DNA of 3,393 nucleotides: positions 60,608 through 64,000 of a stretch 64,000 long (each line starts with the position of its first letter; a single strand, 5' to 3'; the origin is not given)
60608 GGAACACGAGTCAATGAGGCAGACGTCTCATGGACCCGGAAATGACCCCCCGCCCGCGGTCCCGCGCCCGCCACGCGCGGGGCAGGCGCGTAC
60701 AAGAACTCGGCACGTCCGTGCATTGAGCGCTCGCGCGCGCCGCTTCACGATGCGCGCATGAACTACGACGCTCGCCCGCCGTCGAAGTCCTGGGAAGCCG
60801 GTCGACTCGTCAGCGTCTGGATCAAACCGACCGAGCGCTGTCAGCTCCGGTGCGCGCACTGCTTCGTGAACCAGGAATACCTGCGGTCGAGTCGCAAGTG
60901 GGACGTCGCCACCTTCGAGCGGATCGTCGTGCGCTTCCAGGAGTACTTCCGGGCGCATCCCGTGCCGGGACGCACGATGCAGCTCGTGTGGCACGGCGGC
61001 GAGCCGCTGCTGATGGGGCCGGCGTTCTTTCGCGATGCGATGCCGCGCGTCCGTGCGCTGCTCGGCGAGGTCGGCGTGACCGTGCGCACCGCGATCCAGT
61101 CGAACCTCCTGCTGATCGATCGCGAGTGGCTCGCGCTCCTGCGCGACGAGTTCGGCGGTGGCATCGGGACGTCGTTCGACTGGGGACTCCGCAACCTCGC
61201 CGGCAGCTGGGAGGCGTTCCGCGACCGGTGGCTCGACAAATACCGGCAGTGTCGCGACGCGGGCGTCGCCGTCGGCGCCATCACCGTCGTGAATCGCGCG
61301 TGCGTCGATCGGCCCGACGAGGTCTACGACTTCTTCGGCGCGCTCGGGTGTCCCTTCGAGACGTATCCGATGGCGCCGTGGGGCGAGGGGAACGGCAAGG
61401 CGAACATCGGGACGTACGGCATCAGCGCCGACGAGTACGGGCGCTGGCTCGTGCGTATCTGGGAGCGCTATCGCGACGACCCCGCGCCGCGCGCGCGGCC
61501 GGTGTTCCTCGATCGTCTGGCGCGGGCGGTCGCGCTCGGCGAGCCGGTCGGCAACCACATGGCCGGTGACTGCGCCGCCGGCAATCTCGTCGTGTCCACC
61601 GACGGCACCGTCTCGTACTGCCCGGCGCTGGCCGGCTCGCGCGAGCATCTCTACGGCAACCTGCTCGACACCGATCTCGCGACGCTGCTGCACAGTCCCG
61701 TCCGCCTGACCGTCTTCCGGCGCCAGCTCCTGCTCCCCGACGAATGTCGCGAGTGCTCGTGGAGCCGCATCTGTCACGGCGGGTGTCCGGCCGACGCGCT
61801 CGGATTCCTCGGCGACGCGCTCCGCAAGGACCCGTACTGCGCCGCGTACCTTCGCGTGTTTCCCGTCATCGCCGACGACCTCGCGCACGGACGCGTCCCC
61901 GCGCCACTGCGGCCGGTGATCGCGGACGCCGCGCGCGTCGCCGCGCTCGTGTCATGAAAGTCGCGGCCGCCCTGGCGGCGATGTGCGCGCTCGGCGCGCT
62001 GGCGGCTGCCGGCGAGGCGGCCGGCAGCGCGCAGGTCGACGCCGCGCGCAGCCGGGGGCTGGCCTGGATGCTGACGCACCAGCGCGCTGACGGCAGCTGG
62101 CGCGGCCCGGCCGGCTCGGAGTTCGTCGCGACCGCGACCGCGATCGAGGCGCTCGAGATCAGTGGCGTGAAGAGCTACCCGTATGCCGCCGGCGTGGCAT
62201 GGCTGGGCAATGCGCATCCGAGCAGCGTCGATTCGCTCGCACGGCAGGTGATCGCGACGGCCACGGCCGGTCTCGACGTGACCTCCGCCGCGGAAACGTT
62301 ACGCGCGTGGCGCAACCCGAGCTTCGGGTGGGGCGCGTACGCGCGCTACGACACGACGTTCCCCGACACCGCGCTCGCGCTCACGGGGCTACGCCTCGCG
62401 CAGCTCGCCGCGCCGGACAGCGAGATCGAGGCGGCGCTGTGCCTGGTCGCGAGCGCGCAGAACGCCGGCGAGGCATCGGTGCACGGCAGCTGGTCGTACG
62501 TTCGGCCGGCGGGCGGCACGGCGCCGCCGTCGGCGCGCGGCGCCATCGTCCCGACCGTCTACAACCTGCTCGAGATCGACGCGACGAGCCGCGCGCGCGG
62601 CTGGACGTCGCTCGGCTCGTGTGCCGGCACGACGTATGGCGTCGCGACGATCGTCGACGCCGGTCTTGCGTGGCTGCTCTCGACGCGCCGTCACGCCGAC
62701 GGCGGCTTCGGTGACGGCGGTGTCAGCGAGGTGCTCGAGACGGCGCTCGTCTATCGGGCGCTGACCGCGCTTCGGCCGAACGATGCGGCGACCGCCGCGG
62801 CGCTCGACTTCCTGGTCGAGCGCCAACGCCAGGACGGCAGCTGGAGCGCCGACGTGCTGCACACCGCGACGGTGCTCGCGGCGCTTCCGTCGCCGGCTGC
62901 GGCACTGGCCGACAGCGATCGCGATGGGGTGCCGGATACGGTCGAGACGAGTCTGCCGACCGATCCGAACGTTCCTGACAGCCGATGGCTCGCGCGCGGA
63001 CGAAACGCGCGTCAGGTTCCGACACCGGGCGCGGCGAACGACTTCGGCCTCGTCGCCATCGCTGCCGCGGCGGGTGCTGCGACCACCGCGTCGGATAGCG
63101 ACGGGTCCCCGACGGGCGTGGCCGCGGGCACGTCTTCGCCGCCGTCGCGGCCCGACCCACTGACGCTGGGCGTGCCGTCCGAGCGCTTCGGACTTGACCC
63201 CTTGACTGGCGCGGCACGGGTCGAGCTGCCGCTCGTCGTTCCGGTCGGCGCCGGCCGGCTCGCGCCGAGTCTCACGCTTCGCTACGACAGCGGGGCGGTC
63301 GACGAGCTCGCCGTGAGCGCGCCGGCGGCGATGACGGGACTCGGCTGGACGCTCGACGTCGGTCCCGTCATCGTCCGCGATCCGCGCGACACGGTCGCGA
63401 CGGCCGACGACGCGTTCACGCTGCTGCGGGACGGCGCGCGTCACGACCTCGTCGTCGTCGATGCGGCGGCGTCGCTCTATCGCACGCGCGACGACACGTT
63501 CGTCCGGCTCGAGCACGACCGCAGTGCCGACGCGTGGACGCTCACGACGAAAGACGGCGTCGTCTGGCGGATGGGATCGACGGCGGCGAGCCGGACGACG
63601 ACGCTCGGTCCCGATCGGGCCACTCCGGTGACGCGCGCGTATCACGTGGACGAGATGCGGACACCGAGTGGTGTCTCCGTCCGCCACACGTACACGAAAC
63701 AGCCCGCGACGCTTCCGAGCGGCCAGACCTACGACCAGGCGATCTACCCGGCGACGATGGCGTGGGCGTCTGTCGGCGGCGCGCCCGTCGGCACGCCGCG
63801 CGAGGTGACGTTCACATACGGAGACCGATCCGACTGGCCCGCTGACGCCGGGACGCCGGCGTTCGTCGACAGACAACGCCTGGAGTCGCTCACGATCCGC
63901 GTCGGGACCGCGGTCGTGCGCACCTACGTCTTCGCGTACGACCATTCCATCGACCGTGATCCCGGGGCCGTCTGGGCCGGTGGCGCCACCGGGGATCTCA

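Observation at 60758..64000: Radical SAM/SPASM enzyme translationally coupled to a giant secreted QW-repeat/TSP3/SpvB-like protein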

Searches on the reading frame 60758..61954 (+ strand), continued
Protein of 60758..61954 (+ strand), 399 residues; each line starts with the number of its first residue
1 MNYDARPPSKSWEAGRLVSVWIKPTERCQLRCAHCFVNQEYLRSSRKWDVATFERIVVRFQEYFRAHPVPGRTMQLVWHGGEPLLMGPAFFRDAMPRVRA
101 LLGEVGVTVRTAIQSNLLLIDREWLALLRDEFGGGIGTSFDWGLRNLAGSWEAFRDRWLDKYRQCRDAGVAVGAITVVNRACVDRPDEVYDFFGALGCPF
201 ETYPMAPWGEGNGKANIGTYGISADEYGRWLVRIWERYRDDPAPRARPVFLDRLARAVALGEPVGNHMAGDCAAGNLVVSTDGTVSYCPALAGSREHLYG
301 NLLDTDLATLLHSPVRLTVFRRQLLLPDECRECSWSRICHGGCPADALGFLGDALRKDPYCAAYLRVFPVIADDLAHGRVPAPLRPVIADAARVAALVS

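Call 81: list_cluster_members(proteins=[window:60758-61954:+, L001:1995-7382:+, L001:7382-8830:+])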
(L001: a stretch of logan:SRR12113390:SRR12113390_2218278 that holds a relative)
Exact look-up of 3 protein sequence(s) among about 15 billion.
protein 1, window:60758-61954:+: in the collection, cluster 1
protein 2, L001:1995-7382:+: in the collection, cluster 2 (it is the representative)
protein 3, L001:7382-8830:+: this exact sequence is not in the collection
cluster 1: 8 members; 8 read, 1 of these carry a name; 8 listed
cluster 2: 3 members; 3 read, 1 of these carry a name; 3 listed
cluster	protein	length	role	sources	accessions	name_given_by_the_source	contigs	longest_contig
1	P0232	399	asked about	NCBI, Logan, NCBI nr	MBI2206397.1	MAG: radical SAM protein [Candidatus Rokubacteria bacterium] | radical SAM protein [Candidatus Rokubacteria bacterium]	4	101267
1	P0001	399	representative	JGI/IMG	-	-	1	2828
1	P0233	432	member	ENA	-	-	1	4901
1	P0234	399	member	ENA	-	-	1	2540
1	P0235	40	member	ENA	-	-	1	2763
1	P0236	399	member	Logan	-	-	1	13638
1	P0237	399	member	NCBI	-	-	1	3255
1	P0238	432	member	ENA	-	-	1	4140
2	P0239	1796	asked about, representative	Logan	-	-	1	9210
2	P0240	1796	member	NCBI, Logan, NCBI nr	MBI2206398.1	MAG: hypothetical protein HYU41_21410 [Candidatus Rokubacteria bacterium] | hypothetical protein [Candidatus Rokubacteria bacterium]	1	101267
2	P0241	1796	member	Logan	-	-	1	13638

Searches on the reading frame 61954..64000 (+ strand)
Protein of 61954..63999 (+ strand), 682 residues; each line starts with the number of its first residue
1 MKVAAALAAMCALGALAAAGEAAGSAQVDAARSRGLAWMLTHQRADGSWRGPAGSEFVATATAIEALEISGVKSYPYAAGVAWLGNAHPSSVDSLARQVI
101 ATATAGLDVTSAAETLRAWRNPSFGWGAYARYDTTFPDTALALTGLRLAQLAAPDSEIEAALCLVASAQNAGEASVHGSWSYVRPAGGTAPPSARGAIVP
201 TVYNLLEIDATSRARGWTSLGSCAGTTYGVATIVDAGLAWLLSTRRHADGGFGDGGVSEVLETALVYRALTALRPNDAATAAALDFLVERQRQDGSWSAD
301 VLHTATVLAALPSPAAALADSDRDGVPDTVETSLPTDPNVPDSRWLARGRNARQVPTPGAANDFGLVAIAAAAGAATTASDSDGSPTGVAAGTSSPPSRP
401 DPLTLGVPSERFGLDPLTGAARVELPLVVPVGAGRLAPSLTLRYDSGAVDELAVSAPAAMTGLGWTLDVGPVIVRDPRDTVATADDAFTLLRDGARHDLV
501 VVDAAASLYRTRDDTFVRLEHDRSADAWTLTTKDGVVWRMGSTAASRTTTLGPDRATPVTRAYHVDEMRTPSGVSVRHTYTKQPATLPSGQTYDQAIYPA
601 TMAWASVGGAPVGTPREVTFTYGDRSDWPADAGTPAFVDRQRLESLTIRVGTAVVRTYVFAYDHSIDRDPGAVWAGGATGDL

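Call 5: search_protein_families(library=pfam, proteins=[window:61954-64000:+], max_evalue=0.1)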
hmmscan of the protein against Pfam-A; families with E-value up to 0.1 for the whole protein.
window:61954-64000:+ (682 aa): 3 families
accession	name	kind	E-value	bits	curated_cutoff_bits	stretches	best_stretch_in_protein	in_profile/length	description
PF13243.12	SQHop_cyclase_C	-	8.4e-07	28.7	26.1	2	234-299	161-228/319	Squalene-hopene cyclase C-terminal domain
PF03534.18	SpvB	-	1.2e-05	25.2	22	1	416-495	2-72/287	Salmonella virulence plasmid 65kDa B protein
PF13249.12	SQHop_cyclase_N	-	0.0014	18.3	26.2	0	30-73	230-269/291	Squalene-hopene cyclase N-terminal domain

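Call 6: search_protein_families(library=ncbifam, proteins=[window:61954-64000:+], max_evalue=0.1)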
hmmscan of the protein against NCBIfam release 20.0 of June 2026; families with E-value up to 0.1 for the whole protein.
window:61954-64000:+ (682 aa): 3 families
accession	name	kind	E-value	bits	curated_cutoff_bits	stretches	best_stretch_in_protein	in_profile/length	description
TIGR01787.1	squalene_cyclas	subfamily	1.5e-07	30.4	322.7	2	230-301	457-531/622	squalene/oxidosqualene cyclases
TIGR03463.1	osq_cycl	subfamily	3.4e-06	25.6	851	2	237-301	482-548/634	2,3-oxidosqualene cyclase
TIGR01507.1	hopene_cyclase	equivalog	2.5e-05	22.8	431.1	1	31-84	475-531/640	squalene--hopene cyclase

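Call 40: find_homologous_proteins(query=window:61954-63999:+, max_evalue=0.00001)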
Query window:61954-63999:+ (682 aa): 11 proteins with E <= 0.00001 among 8000 candidates.
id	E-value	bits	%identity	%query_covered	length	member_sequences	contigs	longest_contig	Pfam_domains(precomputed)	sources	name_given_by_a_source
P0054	2.1e-126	441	44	90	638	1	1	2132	PF03534.19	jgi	jgi:hypothetical protein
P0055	1.3e-104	369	53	53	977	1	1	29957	PF25275.2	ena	-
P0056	3.6e-99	351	50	52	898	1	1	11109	PF01833.31,PF25275.2,PF18998.7,PF13243.13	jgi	jgi:hypothetical protein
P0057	2.6e-90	322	49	52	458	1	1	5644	PF00404.25,PF18884.6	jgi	jgi:Bacterial TSP3 repeat/Dockerin type I domain/Prenyltransferase and squalene oxidase repeat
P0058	1.2e-85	307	48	51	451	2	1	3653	PF00404.25,PF13243.13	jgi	-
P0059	7.4e-82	294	44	50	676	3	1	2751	-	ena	-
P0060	1.7e-80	290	46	51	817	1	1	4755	PF01839.30,PF13517.13,PF13243.13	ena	-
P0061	1.4e-64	237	41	56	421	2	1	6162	-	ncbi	ncbi:MAG: prenyltransferase/squalene oxidase repeat-containing protein [Candidatus Methylomirabilota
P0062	3.8e-55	206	41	48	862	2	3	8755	PF05345.19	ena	-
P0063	1.6e-41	161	38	50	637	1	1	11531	PF07678.21,PF13243.13,PF05345.19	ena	-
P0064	4.0e-34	136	36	48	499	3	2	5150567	PF07678.21,PF13243.13,PF05345.19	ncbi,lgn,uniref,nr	ncbi:putative Ig domain-containing protein [Thauera sinica]|uniref:Ig domain-containing protein n=1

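Call 62: find_encoding_contigs(protein=P0054, flank=10000, max_places=3)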
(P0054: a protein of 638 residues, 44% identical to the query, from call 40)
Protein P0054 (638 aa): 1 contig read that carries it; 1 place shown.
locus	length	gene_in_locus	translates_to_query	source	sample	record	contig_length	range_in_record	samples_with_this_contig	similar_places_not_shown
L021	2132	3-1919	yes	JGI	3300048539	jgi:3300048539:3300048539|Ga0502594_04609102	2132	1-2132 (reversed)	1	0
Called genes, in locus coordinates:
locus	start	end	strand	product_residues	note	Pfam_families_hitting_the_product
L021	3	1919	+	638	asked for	PF03534:SpvB (faint)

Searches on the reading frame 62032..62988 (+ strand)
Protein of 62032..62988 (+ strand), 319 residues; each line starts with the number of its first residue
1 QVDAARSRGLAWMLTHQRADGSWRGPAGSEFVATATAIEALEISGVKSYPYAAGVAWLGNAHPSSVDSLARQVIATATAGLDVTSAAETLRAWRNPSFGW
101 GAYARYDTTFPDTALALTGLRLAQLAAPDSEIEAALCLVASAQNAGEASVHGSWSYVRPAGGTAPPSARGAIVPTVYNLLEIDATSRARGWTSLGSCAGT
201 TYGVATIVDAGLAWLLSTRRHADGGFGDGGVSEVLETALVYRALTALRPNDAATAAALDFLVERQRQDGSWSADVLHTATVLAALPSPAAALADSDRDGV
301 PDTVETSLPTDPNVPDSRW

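Call 55: predict_structure(alignment_id=A3)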
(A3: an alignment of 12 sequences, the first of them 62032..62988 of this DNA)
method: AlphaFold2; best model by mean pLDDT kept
length: 319 residues; sequences in the alignment: 12
mean_pLDDT: 90.0   pTM: 0.89
mean pLDDT of the five models: 90.0, 87.6, 84.8, 84.7, 79.9
residues with pLDDT >= 90: 223; 70-90: 81; 50-70: 13; < 50: 2
segments of 3 or more residues with pLDDT < 50: none
pLDDT, mean of each block of 10 residues (from residue 1): 94 93 84 95 90 95 93 94 95 92 88 95 86 92 86 84 55 95 94 87 95 93 83 94 96 96 96 94 91 89 90 73
secondary structure, 60 per line:
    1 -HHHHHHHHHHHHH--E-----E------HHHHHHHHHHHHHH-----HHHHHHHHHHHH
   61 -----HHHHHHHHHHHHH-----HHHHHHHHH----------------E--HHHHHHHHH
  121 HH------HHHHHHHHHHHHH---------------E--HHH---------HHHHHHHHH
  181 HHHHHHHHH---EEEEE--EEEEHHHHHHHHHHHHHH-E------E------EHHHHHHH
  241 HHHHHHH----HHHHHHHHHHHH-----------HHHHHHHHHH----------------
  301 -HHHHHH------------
elements in order: H2-14 H30-43 H49-60 H66-78 H84-92 H112-122 H129-141 H172-189 E193-197 E200-203 H204-217 H234-247 H252-263 H275-284 H302-307

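Call 59: fold_search(model_id=the predicted structure, library=pdb)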
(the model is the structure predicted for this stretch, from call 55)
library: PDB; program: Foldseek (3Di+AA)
matches with E <= 10: 520; with E <= 0.001: 48
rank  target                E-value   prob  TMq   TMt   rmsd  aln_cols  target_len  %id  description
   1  8pak_A                1.1e-09  1.00  0.63  0.58   5.3       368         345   21  Crystal Structure of a Squalene-Hopene Cyclase from Cystobacter fuscus (released 2024-06-26)
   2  8pak_B                4.6e-09  1.00  0.64  0.59   4.9       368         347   21  Crystal Structure of a Squalene-Hopene Cyclase from Cystobacter fuscus (released 2024-06-26)
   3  8paj_B                9.5e-09  1.00  0.64  0.60   5.1       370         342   19  Crystal Structure of a Squalene-Hopene cyclase from Archangium gephyra (released 2024-06-26)
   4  8paj_A                2.0e-08  1.00  0.65  0.61   4.7       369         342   19  Crystal Structure of a Squalene-Hopene cyclase from Archangium gephyra (released 2024-06-26)
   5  8zg5                  3.1e-07  1.00  0.61  0.42   5.9       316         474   22  Drimenyl diphosphate synthase SsDMS_Y505I&D303A from Streptomyces showdoensis (Apo) (released 2025-05-21)
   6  7xr7                  4.0e-07  1.00  0.61  0.41   5.9       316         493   22  Drimenyl diphosphate synthase D303E from Streptomyces showdoensis in complex with farnesyl diphosphate (FPP) and Mg2+ (released 2023-03-15)
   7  8zgv                  4.2e-07  1.00  0.61  0.42   5.9       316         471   22  Drimenyl diphosphate synthase SsDMS_F248A&D303E from Streptomyces showdoensis in complex with farnesyl diphosphate (FPP) (released 2025-05-21)
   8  8zg1                  4.6e-07  1.00  0.61  0.42   5.8       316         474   21  Drimenyl diphosphate synthase SsDMS_F248Y&D303E from Streptomyces showdoensis (Apo) (released 2025-05-21)
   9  7xru                  5.3e-07  1.00  0.61  0.41   5.9       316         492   22  Drimenyl diphosphate synthase D303E from Streptomyces showdoensis in complex with 2-fluorofarnesyl diphosphate (2F-FPP)  (released 2023-03-15)
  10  7xqz                  6.8e-07  1.00  0.61  0.41   6.4       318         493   21  Drimenyl diphosphate synthase D303A from Streptomyces showdoensis in complex with 2-fluorofarnesyl diphosphate (2F-FPP)  (released 2023-03-15)
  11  7xq4                  7.8e-07  1.00  0.61  0.41   5.9       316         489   22  Drimenyl diphosphate synthase from Streptomyces showdoensis (apo) (released 2023-03-15)
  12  8zg0                  1.6e-06  1.00  0.61  0.42   5.7       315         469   22  Drimenyl diphosphate synthase SsDMS_F248A&D303E from Streptomyces showdoensis (Apo) (released 2025-05-21)
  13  6sbd                  1.7e-06  1.00  0.63  0.58   4.5       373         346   14  Structure of type II terpene cyclase MstE_D109A from Scytonema in complex with merosterolic acid A (product) (released 2020-07-15)
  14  8zgw                  2.4e-06  1.00  0.61  0.41   6.4       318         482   21  Drimenyl diphosphate synthase SsDMS_F248Y&D303E from Streptomyces showdoensis in complex with farnesyl diphosphate (FPP) (released 2025-05-21)
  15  6sbe                  5.2e-06  1.00  0.64  0.58   4.4       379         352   14  Structure of type II terpene cyclase MstE_D109N from Scytonema in complex with geranylgeranyl dihydroxybenzoate (substra (released 2020-07-15)
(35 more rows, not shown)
